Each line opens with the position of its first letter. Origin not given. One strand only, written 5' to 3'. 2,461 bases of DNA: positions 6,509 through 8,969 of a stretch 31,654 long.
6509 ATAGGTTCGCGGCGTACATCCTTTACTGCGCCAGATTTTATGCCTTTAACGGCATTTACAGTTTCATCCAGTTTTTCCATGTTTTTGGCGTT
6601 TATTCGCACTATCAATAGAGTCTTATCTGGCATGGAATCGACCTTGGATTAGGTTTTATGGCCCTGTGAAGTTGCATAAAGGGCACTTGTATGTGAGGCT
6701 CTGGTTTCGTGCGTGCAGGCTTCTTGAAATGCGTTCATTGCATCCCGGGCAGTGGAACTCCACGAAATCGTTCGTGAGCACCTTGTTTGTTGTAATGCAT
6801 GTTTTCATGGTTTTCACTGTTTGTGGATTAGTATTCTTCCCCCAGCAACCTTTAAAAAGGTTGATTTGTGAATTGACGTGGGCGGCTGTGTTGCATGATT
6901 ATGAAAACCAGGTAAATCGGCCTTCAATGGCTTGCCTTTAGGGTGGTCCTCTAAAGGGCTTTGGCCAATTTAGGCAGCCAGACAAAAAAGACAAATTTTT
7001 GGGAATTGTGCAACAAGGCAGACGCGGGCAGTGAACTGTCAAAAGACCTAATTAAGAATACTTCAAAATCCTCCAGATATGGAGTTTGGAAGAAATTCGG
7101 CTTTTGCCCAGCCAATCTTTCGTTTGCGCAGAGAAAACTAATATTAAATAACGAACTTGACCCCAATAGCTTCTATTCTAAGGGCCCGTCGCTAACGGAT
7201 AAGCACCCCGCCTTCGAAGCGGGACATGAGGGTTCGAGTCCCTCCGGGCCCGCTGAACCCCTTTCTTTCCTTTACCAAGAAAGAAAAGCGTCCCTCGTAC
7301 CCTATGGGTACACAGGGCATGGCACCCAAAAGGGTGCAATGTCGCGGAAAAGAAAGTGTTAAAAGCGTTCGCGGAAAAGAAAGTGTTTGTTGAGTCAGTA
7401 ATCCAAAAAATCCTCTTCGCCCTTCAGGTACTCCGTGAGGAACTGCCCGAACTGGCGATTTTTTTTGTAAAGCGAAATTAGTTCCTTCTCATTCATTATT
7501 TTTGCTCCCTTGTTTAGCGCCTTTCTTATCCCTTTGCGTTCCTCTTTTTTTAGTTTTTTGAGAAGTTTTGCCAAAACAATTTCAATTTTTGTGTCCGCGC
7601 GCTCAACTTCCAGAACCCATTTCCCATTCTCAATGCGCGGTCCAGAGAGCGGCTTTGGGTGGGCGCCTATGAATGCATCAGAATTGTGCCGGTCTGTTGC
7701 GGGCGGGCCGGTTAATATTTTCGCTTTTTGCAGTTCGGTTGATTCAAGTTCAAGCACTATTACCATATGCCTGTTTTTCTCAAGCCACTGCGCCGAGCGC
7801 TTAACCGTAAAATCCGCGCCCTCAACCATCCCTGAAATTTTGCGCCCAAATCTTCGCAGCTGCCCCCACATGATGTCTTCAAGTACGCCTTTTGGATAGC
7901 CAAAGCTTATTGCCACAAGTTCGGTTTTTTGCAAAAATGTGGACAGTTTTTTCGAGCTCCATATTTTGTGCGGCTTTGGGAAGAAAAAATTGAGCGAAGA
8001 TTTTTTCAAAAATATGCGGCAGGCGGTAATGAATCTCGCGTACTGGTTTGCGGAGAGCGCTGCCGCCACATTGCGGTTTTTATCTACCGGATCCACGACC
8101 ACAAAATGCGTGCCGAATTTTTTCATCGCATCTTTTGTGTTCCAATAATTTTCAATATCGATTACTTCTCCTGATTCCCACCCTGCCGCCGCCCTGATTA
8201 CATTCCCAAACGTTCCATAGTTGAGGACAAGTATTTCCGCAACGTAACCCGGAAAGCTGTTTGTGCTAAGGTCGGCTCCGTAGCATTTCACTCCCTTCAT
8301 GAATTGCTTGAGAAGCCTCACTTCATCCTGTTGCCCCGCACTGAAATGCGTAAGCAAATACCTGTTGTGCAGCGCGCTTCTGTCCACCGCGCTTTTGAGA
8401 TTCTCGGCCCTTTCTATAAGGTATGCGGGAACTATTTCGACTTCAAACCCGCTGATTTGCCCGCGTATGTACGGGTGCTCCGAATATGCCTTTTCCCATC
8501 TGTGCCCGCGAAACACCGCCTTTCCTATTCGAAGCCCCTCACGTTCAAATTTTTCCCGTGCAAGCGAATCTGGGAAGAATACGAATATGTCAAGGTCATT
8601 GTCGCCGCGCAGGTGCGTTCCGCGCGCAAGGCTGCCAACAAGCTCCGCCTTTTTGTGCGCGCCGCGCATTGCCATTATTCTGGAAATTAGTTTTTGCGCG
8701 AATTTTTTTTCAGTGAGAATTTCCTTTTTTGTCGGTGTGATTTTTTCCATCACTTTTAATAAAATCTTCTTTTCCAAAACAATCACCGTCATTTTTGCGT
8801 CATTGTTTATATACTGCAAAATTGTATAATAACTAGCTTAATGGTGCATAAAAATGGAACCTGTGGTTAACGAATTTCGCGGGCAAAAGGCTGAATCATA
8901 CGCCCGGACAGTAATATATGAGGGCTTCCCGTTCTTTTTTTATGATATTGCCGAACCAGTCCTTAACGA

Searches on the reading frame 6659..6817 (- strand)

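Call 75: search_protein_families(library=pfam, proteins=[window:6659-6817:-], max_evalue=0.001)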
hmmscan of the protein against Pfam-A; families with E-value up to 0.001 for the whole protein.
window:6659-6817:- (53 aa): 2 families
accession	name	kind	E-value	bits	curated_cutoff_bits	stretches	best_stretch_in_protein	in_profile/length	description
PF07754.17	HVO_2753_ZBP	-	6.6e-09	35.9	33.2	1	7-48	1-45/46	Small zinc finger protein HVO_2753-like, Zn-binding pocket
PF24441.1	DUF7560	-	0.00047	20.3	27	1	19-49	4-34/44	Family of unknown function (DUF7560)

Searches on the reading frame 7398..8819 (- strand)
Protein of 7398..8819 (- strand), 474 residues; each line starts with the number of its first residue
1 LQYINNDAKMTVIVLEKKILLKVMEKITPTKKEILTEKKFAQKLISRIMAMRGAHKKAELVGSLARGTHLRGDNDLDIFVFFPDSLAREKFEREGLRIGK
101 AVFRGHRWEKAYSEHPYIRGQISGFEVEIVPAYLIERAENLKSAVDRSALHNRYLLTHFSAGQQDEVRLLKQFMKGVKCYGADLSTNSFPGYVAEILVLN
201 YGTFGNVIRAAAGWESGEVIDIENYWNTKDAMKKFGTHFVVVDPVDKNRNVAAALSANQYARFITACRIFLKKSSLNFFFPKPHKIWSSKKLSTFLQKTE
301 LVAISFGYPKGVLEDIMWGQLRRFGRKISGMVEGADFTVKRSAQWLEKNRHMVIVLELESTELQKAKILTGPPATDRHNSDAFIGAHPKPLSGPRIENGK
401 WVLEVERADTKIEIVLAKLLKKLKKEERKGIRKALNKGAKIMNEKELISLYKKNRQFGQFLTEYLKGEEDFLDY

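Call 75: search_protein_families(library=pfam, proteins=[window:7398-8819:-], max_evalue=0.001)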
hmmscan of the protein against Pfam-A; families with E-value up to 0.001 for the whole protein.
window:7398-8819:- (474 aa): 3 families
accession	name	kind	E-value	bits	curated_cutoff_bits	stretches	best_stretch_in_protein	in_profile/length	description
PF09249.16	tRNA_NucTransf2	-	1.4e-39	135.3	27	1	165-280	1-113/113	tRNA nucleotidyltransferase, second domain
PF21133.2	CAA_C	-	5e-22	78.6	22.2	1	299-442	3-142/144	CCA-adding enzyme, C-terminal domain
PF01909.29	NTP_transf_2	-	8.2e-11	42.6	21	1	50-148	9-90/93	Nucleotidyltransferase domain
